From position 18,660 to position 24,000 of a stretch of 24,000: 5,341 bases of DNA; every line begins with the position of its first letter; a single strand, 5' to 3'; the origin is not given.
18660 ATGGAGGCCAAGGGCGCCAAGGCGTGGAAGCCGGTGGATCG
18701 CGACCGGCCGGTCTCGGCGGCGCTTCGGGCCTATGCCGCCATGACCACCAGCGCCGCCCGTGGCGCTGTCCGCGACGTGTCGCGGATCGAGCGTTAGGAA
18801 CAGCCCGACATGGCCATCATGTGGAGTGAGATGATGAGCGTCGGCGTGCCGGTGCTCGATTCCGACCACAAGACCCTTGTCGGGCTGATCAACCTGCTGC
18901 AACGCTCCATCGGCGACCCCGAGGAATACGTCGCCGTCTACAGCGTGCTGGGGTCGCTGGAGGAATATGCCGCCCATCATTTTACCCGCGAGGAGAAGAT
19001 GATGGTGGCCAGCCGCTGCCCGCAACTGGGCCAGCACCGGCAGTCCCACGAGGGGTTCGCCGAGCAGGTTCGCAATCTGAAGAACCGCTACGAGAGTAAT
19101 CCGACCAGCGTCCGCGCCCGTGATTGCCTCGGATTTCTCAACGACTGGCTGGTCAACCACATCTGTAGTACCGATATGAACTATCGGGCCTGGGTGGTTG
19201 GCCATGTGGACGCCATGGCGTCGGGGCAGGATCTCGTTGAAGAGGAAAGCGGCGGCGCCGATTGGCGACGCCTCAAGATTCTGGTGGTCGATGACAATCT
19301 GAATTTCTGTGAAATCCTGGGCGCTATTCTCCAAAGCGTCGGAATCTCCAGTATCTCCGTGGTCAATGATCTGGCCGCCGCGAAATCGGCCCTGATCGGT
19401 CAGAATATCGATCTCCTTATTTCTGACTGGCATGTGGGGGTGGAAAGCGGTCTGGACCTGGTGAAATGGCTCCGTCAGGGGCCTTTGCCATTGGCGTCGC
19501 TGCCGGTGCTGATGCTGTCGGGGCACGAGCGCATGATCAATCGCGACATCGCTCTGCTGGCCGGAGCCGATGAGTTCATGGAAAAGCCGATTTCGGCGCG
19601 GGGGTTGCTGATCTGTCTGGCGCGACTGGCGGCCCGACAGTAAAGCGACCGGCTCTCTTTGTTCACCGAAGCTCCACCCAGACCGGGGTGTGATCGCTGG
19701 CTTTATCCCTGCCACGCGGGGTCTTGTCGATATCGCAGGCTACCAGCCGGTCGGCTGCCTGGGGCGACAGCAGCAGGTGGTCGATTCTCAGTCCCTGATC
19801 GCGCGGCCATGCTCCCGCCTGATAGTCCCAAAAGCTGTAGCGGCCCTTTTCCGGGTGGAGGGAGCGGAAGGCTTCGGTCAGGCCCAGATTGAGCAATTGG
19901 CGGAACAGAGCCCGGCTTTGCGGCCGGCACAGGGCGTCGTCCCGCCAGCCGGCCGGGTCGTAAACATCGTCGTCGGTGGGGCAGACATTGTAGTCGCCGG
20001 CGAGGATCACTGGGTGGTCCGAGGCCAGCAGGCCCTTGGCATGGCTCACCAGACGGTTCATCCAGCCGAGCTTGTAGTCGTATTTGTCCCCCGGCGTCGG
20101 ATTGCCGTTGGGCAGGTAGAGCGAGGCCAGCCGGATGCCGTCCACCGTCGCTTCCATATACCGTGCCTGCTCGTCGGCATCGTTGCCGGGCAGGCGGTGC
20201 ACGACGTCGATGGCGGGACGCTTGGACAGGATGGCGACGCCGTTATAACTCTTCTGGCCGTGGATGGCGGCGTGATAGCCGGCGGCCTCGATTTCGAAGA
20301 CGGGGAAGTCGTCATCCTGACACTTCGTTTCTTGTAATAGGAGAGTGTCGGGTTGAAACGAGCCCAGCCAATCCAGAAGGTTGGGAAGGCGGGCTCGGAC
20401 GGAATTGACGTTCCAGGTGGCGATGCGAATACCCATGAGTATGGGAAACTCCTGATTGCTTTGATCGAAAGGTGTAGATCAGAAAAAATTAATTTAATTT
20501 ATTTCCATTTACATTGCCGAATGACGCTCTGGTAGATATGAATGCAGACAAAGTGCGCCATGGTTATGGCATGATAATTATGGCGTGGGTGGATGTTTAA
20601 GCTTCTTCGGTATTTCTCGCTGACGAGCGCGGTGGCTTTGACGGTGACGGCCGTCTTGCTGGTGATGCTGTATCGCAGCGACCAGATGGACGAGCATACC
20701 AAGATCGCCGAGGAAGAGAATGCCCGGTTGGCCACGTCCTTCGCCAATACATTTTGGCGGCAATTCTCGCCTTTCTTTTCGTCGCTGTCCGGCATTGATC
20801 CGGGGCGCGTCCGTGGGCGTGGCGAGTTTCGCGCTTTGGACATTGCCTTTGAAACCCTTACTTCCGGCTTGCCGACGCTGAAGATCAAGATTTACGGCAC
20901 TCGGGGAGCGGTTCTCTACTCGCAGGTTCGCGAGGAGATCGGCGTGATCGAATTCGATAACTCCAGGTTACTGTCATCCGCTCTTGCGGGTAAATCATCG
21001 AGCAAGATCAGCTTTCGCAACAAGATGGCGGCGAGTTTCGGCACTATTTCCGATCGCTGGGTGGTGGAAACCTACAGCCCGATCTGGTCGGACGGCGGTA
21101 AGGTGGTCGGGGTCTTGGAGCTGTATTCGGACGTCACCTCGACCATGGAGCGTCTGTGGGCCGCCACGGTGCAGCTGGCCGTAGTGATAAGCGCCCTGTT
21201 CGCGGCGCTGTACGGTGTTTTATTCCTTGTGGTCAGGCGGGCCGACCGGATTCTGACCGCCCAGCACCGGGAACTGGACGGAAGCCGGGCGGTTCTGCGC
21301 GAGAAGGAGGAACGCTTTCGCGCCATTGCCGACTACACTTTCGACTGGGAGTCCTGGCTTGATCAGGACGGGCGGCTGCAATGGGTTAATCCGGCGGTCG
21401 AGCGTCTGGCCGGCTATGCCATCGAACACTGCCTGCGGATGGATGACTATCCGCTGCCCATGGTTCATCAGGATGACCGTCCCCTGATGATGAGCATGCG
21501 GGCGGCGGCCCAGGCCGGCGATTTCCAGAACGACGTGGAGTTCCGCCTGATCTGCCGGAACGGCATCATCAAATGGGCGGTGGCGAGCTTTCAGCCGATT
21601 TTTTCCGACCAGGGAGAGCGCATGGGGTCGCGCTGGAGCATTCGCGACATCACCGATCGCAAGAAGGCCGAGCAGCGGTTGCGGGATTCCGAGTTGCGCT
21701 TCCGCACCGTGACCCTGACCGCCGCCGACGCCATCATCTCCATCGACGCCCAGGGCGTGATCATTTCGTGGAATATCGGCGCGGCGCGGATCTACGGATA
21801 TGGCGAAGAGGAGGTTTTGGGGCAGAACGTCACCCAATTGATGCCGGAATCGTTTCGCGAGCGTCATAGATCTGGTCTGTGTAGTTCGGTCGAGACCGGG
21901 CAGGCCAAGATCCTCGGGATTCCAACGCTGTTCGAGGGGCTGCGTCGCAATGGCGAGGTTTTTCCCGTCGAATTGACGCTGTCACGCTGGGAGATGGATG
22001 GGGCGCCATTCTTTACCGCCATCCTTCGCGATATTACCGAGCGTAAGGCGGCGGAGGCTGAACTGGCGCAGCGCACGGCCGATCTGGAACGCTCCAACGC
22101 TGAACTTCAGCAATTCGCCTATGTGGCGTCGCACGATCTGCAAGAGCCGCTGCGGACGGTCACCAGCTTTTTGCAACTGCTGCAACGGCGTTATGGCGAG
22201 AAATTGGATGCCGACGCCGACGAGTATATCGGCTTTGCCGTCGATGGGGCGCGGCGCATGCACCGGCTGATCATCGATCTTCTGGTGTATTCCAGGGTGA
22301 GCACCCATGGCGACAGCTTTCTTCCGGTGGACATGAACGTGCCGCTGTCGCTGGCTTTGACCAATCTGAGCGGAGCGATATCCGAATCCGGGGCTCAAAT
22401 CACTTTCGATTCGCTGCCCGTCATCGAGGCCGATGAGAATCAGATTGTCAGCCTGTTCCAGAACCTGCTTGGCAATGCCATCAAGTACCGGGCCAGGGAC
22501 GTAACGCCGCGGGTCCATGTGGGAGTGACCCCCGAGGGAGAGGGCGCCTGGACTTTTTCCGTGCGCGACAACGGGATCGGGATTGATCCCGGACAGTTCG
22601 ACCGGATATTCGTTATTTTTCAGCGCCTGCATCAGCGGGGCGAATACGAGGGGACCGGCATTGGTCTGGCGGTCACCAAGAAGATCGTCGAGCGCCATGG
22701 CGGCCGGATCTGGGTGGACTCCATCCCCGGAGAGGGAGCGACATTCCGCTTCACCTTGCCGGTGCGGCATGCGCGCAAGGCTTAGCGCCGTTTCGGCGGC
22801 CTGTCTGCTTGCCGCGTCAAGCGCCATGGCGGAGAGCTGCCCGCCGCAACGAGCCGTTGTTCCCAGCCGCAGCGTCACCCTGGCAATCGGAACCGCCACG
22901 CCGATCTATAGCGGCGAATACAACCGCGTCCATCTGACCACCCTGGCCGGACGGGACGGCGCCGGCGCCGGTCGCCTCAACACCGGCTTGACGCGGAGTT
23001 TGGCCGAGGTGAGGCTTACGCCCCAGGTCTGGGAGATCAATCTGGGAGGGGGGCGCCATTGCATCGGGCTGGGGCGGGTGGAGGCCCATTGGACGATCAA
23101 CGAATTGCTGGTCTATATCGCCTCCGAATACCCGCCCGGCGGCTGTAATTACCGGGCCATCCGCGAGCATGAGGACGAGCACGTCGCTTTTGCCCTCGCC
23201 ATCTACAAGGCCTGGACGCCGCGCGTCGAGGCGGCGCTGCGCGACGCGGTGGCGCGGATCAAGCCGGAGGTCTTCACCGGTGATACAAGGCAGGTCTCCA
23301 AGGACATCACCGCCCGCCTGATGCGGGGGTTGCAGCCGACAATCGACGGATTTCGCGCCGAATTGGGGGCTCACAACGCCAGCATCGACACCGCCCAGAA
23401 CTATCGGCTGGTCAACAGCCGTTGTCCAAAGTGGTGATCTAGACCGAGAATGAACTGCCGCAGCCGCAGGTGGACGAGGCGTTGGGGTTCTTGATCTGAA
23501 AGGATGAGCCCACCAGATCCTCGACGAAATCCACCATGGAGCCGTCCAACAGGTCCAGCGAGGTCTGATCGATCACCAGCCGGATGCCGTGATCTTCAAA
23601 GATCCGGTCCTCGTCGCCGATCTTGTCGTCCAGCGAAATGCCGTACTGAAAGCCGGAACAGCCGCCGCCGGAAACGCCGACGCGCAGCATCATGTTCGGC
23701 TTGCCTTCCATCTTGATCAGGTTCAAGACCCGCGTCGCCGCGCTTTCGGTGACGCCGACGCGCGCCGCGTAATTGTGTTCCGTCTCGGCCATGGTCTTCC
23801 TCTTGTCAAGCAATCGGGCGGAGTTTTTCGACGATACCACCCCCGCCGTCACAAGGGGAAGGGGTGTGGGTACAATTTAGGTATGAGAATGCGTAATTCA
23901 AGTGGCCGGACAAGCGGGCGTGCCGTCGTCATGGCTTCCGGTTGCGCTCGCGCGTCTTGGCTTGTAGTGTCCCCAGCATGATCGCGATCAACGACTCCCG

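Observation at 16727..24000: Abrupt switch of codon usage and taxonomic flavour at the lgt-ilvD spacer: the right-hand 7 kb looks like a different genome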

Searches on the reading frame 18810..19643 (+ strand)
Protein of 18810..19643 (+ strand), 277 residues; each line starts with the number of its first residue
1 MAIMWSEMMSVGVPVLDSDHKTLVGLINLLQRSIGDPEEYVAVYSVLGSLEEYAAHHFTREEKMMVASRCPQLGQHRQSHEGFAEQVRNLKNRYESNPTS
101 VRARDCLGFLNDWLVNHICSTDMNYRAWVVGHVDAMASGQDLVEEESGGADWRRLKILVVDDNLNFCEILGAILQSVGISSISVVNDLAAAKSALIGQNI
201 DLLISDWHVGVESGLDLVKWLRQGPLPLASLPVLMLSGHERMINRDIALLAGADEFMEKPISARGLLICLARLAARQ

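Call 4: search_protein_families(library=ncbifam, proteins=[window:18810-19643:+])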
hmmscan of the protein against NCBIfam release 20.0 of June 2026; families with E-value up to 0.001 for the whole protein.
window:18810-19643:+ (277 aa): 56 families (the best 25 are shown)
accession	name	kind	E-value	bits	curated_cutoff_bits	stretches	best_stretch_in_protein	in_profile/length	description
TIGR02481.1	hemeryth_dom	domain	1.4e-31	109.2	51.75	1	5-128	2-125/126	hemerythrin domain-containing protein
NF033749.1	bact_hemeryth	subfamily_domain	2.5e-31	108.5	84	1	3-128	2-127/129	bacteriohemerythrin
NF002007.0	PRK00808.1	equivalog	9.4e-22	77.8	109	1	1-140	2-138/156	bacteriohemerythrin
TIGR00058.1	Hemerythrin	subfamily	6.2e-15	55.8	131.85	1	4-126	6-112/115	hemerythrin family non-heme iron protein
TIGR02154.1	PhoB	equivalog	6.3e-14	51.8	296.2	1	156-269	4-115/226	phosphate regulon transcriptional regulator PhoB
NF007901.0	PRK10610.1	equivalog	7.3e-12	45.5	189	1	153-266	4-116/129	chemotaxis response regulator CheY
NF041734.1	resp_reg_RppA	equivalog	9e-12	44.8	250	1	155-275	1-119/229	two-component system response regulator RppA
NF007005.1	PRK09468.1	equivalog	9.5e-12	44.8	331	1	155-270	4-115/237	osmolarity response regulator transcription factor OmpR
NF012227.0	AdeR_RR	equivalog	5.6e-10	39.1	340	1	149-265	6-117/239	efflux system response regulator transcription factor AdeR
NF047654.1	DiguCycDgcRLepto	equivalog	1.1e-09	37.7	500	1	156-267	4-113/295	diguanylate cyclase DgcR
NF007546.0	PRK10161.1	equivalog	1.7e-09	37.6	471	1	156-268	4-114/229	phosphate response regulator transcription factor PhoB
NF008199.0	PRK10955.1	equivalog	1.8e-09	37.9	341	1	156-268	3-109/232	envelope stress response regulator transcription factor CpxR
NF007969.0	PRK10693.1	equivalog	2.3e-09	36.8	329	1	156-262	9-111/337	two-component system response regulator RssB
NF040689.1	MtrAB_MtrA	equivalog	3.2e-09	36.5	300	1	157-275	1-111/219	MtrAB system response regulator MtrA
NF051870.1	NAssimRespRegNtrX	equivalog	4.1e-09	35.8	600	1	156-272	3-117/452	nitrogen assimilation response regulator NtrX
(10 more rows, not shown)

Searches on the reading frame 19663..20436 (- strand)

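Call 4: search_protein_families(library=ncbifam, proteins=[window:19663-20436:-])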
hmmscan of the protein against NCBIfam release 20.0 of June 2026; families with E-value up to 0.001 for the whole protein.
window:19663-20436:- (257 aa): 5 families
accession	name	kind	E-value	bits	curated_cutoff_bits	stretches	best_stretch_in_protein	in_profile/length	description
TIGR00195.1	exoDNase_III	equivalog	3.2e-74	249.8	182.55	1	4-256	2-254/254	exodeoxyribonuclease III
TIGR00633.1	xth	equivalog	2.2e-73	246.9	99.05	1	4-256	2-254/255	exodeoxyribonuclease III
NF008733.0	PRK11756.1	equivalog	2.8e-52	177.6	280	1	4-257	2-268/269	exodeoxyribonuclease III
NF010489.0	PRK13911.1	equivalog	1.9e-26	93.3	503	1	4-256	2-249/250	exodeoxyribonuclease III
NF003842.0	PRK05421.1-4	equivalog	0.00026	20.5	144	0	4-78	33-113/259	endonuclease/exonuclease/phosphatase family protein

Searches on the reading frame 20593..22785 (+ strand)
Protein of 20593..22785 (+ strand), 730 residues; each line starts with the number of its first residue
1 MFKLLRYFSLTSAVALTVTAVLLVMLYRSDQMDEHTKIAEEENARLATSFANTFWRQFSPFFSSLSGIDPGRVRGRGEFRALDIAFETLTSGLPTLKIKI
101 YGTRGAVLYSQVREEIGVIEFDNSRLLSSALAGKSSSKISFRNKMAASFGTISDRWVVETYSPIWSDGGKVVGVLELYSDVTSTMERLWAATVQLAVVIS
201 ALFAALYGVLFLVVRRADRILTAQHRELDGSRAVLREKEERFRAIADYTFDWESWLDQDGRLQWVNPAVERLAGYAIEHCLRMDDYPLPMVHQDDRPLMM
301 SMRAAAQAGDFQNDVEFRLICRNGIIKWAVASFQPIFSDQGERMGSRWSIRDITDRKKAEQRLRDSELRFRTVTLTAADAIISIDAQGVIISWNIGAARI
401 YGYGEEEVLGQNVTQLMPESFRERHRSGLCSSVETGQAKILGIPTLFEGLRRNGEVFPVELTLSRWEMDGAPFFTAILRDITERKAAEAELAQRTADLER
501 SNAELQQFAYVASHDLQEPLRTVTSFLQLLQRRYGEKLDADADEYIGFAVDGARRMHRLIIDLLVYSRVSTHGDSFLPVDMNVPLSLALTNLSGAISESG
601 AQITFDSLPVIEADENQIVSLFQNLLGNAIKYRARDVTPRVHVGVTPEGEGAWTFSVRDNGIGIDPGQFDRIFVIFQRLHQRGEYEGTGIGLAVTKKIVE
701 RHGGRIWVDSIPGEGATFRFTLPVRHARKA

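Call 4: search_protein_families(library=ncbifam, proteins=[window:20593-22785:+])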
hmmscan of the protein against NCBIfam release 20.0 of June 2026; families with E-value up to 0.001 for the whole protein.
window:20593-22785:+ (730 aa): 85 families (the best 25 are shown)
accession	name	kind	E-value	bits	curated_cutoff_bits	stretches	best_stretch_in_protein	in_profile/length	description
NF041777.1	sens_FixL_Rhizob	equivalog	2.5e-55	188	850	1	292-726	47-483/485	sensor protein FixL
NF008468.0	PRK11360.1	equivalog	1.2e-49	169.3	646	2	361-728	261-612/616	two-component system sensor histidine kinase AtoS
TIGR00229.1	sensory_box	domain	2.1e-47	160.4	22.9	2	364-491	1-126/126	PAS domain S-box protein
NF047465.1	hybrid_HK_LvrA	exception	2.4e-43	148.2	1200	1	490-723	585-817/819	hybrid histidine kinase/response regulator LvrA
NF045595.1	HK_scytonemin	equivalog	1.6e-39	135.9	865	2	340-725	254-636/637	scytonemin biosynthesis sensor histidine kinase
NF047874.1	MASE3_PAS_HK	subfamily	8.4e-38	130.6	560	1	354-727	251-628/655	MASE3 domain-containing sensor histidine kinase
TIGR02966.1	phoR_proteo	equivalog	4.4e-37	127.9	334.2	1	497-722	106-333/333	phosphate regulon sensor histidine kinase PhoR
NF033092.0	HK_WalK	equivalog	1.2e-35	123.2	725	1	351-724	240-594/594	cell wall metabolism sensor histidine kinase WalK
NF052573.1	HisKinEspAMyxo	equivalog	1.4e-35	122.5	1400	1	232-724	122-611/755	serine histidine kinase EspA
NF046044.1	PnpS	equivalog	1.8e-34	119.4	400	1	356-723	43-390/390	two-component system histidine kinase PnpS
NF041880.1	EPS_EpsF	equivalog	2.8e-34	118.5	900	2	493-723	261-492/492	response regulator EpsF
NF006800.0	PRK09303.1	equivalog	7.3e-32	110.8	342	1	496-727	142-380/383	histidine kinase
TIGR02956.1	TMAO_torS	equivalog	3.1e-29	101.7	676.5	1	491-729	452-687/967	TMAO reductase system sensor histidine kinase/response regulator TorS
NF045911.1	TCSHisKinNblS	equivalog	8.6e-29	100.3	1000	1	364-724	262-620/621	two-component system sensor histidine kinase NblS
NF052574.1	HisKinEspCMyxo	equivalog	6.1e-28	97.4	1200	1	397-726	317-639/785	serine histidine kinase EspC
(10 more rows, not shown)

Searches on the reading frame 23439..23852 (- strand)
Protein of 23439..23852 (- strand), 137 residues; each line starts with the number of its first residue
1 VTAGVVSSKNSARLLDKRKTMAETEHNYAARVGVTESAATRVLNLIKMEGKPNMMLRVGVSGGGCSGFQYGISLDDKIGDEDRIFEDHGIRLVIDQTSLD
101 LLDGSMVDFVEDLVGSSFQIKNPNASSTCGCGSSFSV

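Call 4: search_protein_families(library=ncbifam, proteins=[window:23439-23852:-])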
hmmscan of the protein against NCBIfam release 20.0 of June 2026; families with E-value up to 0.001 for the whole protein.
window:23439-23852:- (137 aa): 10 families
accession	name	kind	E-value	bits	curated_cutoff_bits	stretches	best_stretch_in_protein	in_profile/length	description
NF010147.0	PRK13623.1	equivalog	5.4e-40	136.2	117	1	27-137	5-115/115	iron-sulfur cluster insertion protein ErpA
TIGR00049.1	TIGR00049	subfamily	6.5e-37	126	58.8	1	33-137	2-106/106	iron-sulfur cluster assembly accessory protein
NF007049.0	PRK09502.1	equivalog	1.1e-26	93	181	1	32-137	3-107/107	iron-sulfur cluster assembly protein IscA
TIGR02011.1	IscA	equivalog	3.4e-26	91.5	150.6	1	33-137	2-105/105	iron-sulfur cluster assembly protein IscA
TIGR01997.1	sufA_proteo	equivalog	7.3e-25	87.2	136.2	1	33-137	4-107/107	Fe-S cluster assembly scaffold SufA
NF007050.0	PRK09504.1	equivalog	5e-21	75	161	1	27-137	13-122/122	Fe-S cluster assembly scaffold SufA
NF038090.1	IscA_HesB_Se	subfamily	1.2e-12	48.1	85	1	33-133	3-101/101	IscA/HesB family protein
TIGR03341.1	YhgI_GntY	equivalog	2.9e-07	30.5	269.35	1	33-126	2-96/190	Fe-S biogenesis protein NfuA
NF008392.0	PRK11190.1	equivalog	4e-07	30.1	268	1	33-126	3-97/192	Fe-S biogenesis protein NfuA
TIGR01911.1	HesB_rel_seleno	subfamily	3.5e-06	27.5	66.35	1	31-120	3-91/92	HesB-like protein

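Call 36: list_cluster_members(proteins=[P0283, window:23439-23849:-, window:808-1560:-, window:14616-15890:-, window:3430-4056:-])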
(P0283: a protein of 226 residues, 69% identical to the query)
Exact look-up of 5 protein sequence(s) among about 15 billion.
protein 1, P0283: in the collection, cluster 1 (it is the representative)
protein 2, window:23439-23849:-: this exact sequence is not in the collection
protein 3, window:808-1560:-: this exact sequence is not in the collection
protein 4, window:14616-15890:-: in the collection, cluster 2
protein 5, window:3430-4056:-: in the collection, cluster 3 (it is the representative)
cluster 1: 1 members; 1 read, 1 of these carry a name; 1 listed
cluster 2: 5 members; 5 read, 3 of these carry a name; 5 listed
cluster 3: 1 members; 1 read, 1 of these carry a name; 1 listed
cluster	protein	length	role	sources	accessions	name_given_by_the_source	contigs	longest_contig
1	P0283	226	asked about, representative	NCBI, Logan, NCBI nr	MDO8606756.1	MAG: haloacid dehalogenase type II [Phaeospirillum sp.] | haloacid dehalogenase type II [Phaeospirillum sp.]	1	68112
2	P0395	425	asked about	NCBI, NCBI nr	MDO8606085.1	MAG: CNNM domain-containing protein [Phaeospirillum sp.] | CNNM domain-containing protein [Phaeospirillum sp.]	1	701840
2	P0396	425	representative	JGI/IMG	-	-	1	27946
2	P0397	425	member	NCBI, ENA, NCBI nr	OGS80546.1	MAG: magnesium and cobalt efflux protein CorC [Gallionellales bacterium GWA2_55_18]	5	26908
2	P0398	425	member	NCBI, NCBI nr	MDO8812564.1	MAG: CNNM domain-containing protein [Gallionella sp.] | CNNM domain-containing protein [Gallionella sp.]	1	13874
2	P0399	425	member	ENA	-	-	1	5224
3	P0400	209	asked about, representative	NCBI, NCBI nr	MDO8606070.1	MAG: DUF502 domain-containing protein [Phaeospirillum sp.] | DUF502 domain-containing protein [Phaeospirillum sp.]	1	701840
